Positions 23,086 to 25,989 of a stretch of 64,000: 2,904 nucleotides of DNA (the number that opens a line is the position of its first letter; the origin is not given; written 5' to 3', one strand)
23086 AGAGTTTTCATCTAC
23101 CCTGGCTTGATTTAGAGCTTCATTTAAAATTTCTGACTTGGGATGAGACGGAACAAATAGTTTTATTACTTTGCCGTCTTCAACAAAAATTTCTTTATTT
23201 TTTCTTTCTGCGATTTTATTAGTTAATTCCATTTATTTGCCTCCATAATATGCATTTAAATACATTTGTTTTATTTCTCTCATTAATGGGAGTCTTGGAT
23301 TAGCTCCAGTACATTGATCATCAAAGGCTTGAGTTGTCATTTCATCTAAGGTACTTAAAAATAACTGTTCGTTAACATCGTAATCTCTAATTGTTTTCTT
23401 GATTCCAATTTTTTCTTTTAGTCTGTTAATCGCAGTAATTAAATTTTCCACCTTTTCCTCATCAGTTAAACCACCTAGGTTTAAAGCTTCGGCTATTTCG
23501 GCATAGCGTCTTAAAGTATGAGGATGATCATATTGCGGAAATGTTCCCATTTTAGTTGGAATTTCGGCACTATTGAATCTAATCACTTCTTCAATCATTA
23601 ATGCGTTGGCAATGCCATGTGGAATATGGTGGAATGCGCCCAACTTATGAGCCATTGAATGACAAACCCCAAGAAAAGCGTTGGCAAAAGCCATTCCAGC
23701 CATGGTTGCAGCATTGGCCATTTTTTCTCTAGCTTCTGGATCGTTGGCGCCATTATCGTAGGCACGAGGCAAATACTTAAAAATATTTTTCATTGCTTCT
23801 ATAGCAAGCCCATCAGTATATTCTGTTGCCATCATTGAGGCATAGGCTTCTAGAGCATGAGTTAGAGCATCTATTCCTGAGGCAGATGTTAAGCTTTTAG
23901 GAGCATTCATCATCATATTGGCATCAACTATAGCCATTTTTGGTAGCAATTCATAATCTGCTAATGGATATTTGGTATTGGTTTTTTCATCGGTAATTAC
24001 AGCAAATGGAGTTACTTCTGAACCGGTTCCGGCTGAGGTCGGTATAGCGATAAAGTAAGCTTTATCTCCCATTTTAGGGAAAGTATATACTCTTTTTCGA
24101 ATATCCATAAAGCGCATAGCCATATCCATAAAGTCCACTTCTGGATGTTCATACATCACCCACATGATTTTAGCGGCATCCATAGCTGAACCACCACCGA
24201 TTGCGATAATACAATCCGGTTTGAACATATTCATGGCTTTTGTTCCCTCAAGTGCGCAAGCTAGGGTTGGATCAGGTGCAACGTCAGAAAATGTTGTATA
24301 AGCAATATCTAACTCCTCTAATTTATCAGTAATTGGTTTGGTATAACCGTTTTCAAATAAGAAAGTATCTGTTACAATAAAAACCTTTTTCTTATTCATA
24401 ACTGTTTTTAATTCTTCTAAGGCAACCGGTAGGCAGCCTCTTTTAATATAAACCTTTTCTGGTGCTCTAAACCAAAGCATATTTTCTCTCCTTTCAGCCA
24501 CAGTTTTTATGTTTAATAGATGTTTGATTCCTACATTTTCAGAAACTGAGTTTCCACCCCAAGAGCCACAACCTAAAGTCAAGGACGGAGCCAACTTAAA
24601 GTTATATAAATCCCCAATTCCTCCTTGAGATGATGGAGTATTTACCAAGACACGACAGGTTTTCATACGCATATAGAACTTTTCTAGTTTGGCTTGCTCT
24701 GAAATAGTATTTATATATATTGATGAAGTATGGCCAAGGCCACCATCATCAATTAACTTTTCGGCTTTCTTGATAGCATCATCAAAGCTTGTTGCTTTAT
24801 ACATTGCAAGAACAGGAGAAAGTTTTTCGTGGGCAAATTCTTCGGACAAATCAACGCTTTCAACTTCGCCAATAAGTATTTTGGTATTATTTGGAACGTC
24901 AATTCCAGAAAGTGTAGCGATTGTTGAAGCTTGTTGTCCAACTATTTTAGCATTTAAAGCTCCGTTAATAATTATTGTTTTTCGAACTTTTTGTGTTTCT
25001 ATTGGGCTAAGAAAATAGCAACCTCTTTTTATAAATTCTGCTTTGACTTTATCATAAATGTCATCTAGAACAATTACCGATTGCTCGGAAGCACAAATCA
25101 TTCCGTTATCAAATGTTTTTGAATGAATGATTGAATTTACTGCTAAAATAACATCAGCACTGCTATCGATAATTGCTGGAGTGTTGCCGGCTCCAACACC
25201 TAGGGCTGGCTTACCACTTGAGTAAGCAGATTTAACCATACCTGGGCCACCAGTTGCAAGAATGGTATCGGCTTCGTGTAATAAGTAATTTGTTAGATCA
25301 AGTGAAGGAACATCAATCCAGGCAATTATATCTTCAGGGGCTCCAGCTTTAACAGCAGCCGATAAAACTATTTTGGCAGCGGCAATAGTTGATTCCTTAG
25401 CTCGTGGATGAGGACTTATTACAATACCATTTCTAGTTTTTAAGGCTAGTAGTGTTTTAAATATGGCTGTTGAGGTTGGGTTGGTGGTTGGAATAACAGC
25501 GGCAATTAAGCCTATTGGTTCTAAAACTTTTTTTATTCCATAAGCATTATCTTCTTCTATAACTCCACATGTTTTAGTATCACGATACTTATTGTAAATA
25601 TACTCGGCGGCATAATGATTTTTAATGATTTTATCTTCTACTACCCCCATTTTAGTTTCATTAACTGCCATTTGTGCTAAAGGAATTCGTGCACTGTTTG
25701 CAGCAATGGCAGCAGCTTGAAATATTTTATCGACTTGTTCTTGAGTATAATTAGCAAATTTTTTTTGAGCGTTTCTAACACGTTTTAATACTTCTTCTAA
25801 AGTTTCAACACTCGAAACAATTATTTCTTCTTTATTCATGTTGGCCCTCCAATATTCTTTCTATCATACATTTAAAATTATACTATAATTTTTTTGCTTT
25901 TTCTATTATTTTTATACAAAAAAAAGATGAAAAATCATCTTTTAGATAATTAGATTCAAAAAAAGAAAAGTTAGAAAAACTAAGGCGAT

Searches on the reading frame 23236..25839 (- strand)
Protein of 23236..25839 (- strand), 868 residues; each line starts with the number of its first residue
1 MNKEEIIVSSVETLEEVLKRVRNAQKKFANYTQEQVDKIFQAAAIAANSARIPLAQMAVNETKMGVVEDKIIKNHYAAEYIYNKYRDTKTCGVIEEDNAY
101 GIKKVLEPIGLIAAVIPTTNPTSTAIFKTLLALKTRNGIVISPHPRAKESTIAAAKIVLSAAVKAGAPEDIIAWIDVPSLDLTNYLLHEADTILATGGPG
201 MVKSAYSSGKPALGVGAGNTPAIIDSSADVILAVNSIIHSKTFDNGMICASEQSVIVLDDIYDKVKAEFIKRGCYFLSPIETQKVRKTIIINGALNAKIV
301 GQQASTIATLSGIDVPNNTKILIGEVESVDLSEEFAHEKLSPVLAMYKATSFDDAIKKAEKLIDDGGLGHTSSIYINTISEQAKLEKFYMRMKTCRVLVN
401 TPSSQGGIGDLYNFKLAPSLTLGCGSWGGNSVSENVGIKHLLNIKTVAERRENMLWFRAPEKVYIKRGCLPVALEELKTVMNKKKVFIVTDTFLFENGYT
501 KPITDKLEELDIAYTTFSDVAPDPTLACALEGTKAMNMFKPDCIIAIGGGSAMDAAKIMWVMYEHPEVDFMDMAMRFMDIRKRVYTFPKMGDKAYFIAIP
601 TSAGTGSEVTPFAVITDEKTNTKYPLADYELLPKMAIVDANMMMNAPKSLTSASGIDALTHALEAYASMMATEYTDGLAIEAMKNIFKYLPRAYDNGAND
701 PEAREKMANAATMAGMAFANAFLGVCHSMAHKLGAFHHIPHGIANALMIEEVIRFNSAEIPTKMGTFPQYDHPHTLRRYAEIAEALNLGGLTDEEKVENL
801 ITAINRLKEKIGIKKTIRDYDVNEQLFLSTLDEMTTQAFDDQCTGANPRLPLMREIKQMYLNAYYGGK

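Call 55: search_protein_families(library=pfam, proteins=[window:23236-25839:-], max_evalue=0.00001)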
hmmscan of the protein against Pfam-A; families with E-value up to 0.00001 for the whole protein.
window:23236-25839:- (868 aa): 4 families
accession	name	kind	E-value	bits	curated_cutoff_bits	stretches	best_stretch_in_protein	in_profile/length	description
PF25137.1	ADH_Fe_C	-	7.9e-56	189.3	27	1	652-864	2-194/194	Fe-containing alcohol dehydrogenase family, C-terminal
PF00465.25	Fe-ADH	-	2.5e-46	157.8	31.3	1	460-639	1-167/168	Iron-containing alcohol dehydrogenase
PF00171.27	Aldedh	-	3.6e-21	75.7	23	1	10-272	27-292/461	Aldehyde dehydrogenase family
PF13685.12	Fe-ADH_2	-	4.3e-09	37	28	1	474-559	10-93/149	Iron-containing alcohol dehydrogenase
